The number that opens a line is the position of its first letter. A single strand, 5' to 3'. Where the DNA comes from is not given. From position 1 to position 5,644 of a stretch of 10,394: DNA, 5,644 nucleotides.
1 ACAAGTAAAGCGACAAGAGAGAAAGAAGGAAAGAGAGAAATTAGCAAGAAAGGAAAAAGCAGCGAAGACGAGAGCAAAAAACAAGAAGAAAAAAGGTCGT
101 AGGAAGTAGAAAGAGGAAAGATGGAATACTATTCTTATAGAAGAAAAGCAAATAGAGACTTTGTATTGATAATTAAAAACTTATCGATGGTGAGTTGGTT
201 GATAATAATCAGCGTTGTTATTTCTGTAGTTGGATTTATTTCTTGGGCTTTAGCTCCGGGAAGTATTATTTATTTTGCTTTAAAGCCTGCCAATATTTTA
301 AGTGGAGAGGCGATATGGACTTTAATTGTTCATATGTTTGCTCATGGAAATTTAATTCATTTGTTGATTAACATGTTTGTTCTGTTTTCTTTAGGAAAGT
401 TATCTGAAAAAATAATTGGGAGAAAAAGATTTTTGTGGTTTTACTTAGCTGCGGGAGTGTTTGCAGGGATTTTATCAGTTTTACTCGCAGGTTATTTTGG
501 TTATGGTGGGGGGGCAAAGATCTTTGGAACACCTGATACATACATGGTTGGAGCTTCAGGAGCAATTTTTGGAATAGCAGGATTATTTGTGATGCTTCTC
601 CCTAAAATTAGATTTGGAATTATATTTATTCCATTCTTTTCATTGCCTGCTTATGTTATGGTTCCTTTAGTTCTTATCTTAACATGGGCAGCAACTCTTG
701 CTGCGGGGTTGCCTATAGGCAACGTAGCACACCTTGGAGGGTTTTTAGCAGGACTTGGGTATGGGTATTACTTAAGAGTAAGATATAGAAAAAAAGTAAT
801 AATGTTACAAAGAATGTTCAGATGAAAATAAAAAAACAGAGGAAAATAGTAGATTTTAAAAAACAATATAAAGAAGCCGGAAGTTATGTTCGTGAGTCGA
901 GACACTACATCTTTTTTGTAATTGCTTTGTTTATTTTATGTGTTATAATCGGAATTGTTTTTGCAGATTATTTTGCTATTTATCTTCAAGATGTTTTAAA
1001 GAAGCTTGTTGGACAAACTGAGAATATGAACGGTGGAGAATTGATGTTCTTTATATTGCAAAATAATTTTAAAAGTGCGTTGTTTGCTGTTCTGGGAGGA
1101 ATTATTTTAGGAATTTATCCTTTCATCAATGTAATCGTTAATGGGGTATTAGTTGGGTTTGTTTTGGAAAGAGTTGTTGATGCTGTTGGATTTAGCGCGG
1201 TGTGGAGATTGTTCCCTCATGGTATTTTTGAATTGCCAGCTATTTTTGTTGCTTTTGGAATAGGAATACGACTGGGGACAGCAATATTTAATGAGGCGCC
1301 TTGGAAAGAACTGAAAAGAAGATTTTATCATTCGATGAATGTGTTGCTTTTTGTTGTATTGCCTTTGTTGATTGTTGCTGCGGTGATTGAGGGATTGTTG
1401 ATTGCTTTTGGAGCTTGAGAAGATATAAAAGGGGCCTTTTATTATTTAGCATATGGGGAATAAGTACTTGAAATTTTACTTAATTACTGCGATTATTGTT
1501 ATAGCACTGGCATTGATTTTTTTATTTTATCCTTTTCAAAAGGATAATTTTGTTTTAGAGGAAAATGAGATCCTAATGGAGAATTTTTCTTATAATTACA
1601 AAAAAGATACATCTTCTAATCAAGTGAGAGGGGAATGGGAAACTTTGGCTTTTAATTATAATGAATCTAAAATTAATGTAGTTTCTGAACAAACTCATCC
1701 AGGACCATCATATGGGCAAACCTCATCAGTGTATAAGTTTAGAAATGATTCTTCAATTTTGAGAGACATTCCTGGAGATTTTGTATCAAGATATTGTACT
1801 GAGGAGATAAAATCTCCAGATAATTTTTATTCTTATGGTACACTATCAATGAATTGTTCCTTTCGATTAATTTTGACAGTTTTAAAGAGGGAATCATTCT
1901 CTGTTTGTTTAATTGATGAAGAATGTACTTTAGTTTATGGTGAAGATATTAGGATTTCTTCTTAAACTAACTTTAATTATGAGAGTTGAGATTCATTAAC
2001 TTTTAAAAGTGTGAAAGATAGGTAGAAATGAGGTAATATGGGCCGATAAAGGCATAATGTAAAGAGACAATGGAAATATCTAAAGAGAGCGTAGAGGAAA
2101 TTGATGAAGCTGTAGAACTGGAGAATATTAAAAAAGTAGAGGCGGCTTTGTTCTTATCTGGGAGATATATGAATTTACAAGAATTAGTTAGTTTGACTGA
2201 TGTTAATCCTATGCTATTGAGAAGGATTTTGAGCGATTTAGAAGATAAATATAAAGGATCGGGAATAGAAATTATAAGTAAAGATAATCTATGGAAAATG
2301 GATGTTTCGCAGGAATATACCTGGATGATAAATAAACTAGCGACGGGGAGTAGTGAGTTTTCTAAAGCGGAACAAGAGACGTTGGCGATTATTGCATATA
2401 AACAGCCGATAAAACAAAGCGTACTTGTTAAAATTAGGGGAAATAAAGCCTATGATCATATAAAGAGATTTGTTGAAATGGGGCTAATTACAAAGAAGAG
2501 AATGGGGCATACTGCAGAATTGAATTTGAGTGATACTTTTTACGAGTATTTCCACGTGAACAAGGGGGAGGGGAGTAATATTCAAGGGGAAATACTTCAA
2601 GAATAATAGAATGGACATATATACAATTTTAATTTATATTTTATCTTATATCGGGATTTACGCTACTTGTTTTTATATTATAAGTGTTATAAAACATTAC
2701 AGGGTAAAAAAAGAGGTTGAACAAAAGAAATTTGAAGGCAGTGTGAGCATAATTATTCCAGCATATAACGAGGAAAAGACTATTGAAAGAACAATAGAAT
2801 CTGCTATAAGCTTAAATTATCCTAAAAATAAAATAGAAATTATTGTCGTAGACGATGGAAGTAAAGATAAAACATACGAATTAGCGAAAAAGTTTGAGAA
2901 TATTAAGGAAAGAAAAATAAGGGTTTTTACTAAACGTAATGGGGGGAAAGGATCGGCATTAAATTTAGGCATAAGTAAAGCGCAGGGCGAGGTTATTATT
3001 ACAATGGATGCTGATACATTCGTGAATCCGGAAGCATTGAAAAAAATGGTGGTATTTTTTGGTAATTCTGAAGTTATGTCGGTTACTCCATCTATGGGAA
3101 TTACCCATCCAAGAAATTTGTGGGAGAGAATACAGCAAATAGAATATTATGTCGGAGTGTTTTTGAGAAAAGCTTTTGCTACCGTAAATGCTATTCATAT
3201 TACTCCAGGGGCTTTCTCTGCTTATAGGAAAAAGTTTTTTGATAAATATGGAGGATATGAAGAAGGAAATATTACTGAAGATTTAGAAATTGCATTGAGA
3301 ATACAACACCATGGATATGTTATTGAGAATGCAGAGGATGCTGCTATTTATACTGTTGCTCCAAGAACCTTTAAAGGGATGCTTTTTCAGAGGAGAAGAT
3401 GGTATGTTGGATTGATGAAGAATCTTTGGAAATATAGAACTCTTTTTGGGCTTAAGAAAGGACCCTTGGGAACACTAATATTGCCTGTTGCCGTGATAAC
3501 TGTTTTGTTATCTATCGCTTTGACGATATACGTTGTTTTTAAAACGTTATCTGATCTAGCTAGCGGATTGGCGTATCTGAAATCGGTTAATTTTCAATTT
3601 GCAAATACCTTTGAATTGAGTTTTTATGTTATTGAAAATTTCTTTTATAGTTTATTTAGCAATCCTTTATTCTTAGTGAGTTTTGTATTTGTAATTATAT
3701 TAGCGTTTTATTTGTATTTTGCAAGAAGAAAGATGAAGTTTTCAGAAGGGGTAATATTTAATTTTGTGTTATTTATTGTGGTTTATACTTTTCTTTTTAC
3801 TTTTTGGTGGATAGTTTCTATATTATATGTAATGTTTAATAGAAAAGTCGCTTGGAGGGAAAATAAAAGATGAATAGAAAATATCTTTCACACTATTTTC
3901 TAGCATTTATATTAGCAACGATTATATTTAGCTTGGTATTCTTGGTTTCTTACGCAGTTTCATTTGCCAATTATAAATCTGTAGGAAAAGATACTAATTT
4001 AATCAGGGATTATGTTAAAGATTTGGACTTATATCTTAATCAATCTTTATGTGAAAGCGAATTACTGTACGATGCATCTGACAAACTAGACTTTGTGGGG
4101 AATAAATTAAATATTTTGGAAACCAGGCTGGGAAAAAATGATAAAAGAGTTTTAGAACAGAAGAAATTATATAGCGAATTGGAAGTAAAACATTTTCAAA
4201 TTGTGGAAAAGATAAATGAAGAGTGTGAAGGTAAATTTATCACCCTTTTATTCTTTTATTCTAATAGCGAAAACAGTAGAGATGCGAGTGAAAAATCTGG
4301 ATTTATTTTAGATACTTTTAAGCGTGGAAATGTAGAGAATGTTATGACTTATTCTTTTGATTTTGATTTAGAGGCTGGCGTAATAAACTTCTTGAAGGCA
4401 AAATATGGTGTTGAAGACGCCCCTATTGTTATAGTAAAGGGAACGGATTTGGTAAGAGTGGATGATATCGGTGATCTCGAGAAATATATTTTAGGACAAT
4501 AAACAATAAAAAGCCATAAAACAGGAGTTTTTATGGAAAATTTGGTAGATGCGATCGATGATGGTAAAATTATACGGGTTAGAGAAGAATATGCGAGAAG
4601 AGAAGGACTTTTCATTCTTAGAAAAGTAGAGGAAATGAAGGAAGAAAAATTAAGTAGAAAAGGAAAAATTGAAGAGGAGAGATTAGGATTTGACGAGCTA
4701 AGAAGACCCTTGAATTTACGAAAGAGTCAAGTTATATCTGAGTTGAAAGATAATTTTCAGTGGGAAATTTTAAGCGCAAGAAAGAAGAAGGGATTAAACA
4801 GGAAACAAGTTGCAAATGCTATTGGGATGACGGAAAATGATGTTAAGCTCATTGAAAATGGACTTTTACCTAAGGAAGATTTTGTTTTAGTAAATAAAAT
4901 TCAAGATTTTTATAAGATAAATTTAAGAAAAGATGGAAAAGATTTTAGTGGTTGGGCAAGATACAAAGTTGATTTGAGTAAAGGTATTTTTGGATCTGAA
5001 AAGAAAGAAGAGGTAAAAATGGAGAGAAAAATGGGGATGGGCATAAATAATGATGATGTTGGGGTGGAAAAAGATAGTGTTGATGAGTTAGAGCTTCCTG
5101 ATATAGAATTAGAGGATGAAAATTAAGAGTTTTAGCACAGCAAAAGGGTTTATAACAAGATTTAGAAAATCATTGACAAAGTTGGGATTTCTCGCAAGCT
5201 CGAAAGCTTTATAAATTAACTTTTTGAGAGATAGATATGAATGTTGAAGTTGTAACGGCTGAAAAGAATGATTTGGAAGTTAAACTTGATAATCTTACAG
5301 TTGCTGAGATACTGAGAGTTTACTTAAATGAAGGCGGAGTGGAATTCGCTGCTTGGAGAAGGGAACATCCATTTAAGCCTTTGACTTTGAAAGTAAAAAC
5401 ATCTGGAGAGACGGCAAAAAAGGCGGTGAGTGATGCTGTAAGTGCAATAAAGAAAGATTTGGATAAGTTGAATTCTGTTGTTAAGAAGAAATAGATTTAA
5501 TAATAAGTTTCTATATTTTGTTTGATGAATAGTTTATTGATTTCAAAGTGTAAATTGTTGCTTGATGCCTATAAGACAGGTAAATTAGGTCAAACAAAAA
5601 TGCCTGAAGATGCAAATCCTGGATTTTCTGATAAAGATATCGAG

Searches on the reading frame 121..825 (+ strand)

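Call 54: search_protein_families(library=pfam, proteins=[window:121-825:+], max_evalue=0.001)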
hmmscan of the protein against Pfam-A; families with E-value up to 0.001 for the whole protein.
window:121-825:+ (234 aa): 2 families
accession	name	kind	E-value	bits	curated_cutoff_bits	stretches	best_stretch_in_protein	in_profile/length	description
PF01694.28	Rhomboid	-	1.8e-29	103.2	22.6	1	64-219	3-141/143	Rhomboid domain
PF08551.15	DUF1751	-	3.8e-06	27.8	22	1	64-123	7-66/99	Eukaryotic integral membrane protein (DUF1751)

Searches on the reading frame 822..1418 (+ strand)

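Call 54: search_protein_families(library=pfam, proteins=[window:822-1418:+], max_evalue=0.001)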
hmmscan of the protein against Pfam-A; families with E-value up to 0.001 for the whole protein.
window:822-1418:+ (198 aa): 1 family
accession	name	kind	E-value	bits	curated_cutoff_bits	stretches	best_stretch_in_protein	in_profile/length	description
PF01944.22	SpoIIM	-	1.8e-26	93.4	26.9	1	34-192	2-160/163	Stage II sporulation protein M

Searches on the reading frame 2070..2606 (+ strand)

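Call 54: search_protein_families(library=pfam, proteins=[window:2070-2606:+], max_evalue=0.001)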
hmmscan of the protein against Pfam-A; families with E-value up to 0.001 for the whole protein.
window:2070-2606:+ (178 aa): 1 family
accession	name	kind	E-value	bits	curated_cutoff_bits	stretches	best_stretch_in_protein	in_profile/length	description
PF04079.22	SMC_ScpB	-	1.4e-33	116.1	27.4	1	22-165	2-153/160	Segregation and condensation complex subunit ScpB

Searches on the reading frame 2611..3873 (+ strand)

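Call 54: search_protein_families(library=pfam, proteins=[window:2611-3873:+], max_evalue=0.001)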
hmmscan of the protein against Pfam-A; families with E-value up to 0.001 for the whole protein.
window:2611-3873:+ (420 aa): 6 families
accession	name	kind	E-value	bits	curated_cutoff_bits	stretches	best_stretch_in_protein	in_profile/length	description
PF00535.33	Glycos_transf_2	-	5.2e-41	140.8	23.3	1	46-214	1-168/168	Glycosyl transferase family 2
PF13641.12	Glyco_tranf_2_3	-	1.1e-29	104.5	27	1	45-267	3-230/230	Glycosyltransferase like family 2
PF13632.12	Glyco_trans_2_3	-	4.4e-22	79.3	27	1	128-399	1-197/198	Glycosyl transferase family group 2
PF03142.21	Chitin_synth_2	-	4.3e-17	62.4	27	1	119-212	195-291/527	Chitin synthase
PF10111.15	Glyco_tranf_2_2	-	9.9e-17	61.7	27.3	1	46-248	1-216/276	Glycosyltransferase like family 2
PF13506.12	Glyco_transf_21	-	2.9e-14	53.3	21.7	1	113-264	18-172/174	Glycosyl transferase family 21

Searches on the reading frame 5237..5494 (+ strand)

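Call 54: search_protein_families(library=pfam, proteins=[window:5237-5494:+], max_evalue=0.001)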
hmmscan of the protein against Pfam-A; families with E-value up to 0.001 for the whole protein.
window:5237-5494:+ (85 aa): 1 family
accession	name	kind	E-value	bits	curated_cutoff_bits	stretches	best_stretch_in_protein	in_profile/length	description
PF13656.11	RNA_pol_L_2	-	5e-08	33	27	1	13-79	4-73/75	RNA polymerase Rpb3/Rpb11 dimerisation domain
